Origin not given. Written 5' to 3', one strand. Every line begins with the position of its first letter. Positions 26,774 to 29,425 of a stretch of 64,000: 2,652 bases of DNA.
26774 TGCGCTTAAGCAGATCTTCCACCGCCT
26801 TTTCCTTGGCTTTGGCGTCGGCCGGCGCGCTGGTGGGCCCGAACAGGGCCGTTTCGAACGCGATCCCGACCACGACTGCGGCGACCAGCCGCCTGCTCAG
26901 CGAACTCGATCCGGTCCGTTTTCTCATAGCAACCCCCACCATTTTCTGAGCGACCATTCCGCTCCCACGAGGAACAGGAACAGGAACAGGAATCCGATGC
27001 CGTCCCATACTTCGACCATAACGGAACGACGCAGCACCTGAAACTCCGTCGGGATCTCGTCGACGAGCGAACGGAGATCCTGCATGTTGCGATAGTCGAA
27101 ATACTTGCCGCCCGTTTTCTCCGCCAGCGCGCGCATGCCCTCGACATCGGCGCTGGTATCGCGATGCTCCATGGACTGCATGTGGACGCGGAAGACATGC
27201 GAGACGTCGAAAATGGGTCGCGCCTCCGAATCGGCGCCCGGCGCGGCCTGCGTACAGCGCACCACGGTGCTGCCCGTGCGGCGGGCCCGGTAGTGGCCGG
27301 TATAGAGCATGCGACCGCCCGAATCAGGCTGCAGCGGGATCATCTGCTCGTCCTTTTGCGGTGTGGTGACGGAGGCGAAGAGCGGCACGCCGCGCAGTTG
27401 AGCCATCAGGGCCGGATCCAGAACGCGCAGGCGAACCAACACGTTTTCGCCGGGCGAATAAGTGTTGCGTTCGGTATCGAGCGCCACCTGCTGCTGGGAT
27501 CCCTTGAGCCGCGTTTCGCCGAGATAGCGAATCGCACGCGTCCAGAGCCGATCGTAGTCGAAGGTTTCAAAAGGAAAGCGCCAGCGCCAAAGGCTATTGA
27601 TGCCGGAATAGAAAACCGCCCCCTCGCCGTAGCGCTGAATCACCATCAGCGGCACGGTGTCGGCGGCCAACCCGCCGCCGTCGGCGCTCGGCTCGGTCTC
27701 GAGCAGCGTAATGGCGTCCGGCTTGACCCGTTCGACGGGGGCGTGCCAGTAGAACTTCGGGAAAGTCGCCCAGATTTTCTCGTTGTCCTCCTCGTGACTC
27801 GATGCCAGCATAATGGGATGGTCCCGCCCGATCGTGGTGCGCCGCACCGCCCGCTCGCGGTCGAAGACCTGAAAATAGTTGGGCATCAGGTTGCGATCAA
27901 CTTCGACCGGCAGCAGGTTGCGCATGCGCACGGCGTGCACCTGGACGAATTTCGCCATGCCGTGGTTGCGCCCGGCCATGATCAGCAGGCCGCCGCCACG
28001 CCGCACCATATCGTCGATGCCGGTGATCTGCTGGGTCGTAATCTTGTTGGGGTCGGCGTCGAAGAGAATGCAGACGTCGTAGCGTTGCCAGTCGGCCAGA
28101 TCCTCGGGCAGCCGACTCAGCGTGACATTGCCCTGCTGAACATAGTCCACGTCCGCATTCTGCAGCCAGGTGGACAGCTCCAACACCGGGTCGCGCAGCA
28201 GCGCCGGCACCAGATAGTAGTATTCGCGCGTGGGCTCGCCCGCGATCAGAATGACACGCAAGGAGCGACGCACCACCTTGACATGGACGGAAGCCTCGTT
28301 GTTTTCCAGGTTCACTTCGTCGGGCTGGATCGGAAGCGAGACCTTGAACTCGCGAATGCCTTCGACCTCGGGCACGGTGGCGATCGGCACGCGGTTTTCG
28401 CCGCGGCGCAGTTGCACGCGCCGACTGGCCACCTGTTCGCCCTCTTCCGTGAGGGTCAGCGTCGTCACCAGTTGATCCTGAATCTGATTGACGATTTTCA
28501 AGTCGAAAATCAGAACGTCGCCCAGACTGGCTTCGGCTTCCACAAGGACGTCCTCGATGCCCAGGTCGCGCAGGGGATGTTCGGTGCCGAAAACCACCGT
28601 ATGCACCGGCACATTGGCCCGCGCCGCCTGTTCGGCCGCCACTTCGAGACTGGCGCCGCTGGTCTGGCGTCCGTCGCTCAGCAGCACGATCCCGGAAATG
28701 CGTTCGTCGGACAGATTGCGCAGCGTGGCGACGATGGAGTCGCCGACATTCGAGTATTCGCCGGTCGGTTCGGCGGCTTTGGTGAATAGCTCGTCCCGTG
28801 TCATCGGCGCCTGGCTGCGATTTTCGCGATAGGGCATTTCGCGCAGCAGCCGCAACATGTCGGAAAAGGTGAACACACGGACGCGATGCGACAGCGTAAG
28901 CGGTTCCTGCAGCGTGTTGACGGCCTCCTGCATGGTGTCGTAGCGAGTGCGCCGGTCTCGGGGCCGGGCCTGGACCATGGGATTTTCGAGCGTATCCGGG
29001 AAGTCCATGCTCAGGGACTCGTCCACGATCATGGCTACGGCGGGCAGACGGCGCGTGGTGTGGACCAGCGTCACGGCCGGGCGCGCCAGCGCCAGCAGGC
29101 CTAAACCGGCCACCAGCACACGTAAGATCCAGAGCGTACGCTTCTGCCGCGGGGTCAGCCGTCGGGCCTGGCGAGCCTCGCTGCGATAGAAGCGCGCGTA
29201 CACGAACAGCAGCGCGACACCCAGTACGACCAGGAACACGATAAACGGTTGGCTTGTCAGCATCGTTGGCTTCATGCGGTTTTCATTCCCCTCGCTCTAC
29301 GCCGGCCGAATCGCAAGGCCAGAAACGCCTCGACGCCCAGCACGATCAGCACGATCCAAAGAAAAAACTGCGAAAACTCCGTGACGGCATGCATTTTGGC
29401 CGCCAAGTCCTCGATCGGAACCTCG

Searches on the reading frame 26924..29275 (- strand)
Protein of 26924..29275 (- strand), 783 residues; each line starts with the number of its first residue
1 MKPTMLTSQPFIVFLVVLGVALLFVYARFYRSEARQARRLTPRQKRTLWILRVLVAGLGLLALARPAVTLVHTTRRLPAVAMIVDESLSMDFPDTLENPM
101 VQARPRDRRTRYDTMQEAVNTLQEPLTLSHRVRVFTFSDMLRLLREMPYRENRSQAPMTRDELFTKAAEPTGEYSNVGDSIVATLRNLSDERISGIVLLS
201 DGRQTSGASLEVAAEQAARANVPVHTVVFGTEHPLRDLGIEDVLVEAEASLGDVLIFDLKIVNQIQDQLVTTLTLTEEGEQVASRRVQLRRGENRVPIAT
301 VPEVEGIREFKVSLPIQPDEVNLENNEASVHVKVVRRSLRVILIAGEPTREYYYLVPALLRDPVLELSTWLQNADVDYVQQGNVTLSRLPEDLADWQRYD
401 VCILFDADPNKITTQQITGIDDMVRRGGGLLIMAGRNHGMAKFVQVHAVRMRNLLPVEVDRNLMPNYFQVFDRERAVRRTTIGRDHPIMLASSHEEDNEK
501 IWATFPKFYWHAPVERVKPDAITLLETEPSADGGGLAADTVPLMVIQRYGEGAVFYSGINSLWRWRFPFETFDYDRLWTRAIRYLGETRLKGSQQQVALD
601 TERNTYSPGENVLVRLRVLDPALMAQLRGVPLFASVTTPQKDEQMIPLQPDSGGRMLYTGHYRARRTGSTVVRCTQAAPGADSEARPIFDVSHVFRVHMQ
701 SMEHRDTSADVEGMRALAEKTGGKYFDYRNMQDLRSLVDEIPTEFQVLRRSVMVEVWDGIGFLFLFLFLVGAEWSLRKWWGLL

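Call 4: search_protein_families(library=pfam, proteins=[window:26924-29275:-], max_evalue=0.01)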
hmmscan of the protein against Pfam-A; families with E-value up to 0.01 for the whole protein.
window:26924-29275:- (783 aa): 4 families
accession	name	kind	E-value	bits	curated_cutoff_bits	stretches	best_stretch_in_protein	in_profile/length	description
PF24157.1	DUF7408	-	1.6e-08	35.2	27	1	396-458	35-88/174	Domain of unknown function (DUF7408)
PF00092.34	VWA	-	5.3e-05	23.9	23.8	1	83-233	5-143/174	von Willebrand factor type A domain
PF13519.12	VWA_2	-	0.00024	22.1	27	1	81-202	2-106/107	von Willebrand factor type A domain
PF06283.17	ThuA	-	0.0022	18.7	33.4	1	387-558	37-185/209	Trehalose utilisation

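Call 6: search_protein_families(library=ncbifam, proteins=[window:26924-29275:-], max_evalue=1)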
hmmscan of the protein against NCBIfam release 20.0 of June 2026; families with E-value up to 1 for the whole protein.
window:26924-29275:- (783 aa): 3 families
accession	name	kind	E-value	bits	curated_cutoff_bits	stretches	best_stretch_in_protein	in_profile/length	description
TIGR03436.1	acidobact_VWFA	subfamily_domain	2.6e-05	23.8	81.25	1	699-745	242-282/324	VWA domain-containing protein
NF010238.0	PRK13685.1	subfamily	8.1e-05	21.8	432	1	11-238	20-253/335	hypothetical protein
TIGR02226.1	two_anch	domain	0.2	12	23.05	1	38-68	46-78/82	N-terminal double-transmembrane domain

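Call 51: search_protein_families(library=padloc, proteins=[window:26924-29275:-], max_evalue=0.001)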
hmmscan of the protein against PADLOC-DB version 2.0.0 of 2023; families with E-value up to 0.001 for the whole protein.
window:26924-29275:- (783 aa): 0 families

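Call 70: search_solved_structures(query=window:26924-29275:-, max_evalue=0.01)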
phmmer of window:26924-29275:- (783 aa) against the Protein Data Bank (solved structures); distinct sequences matched with E-value up to 0.01: 0.
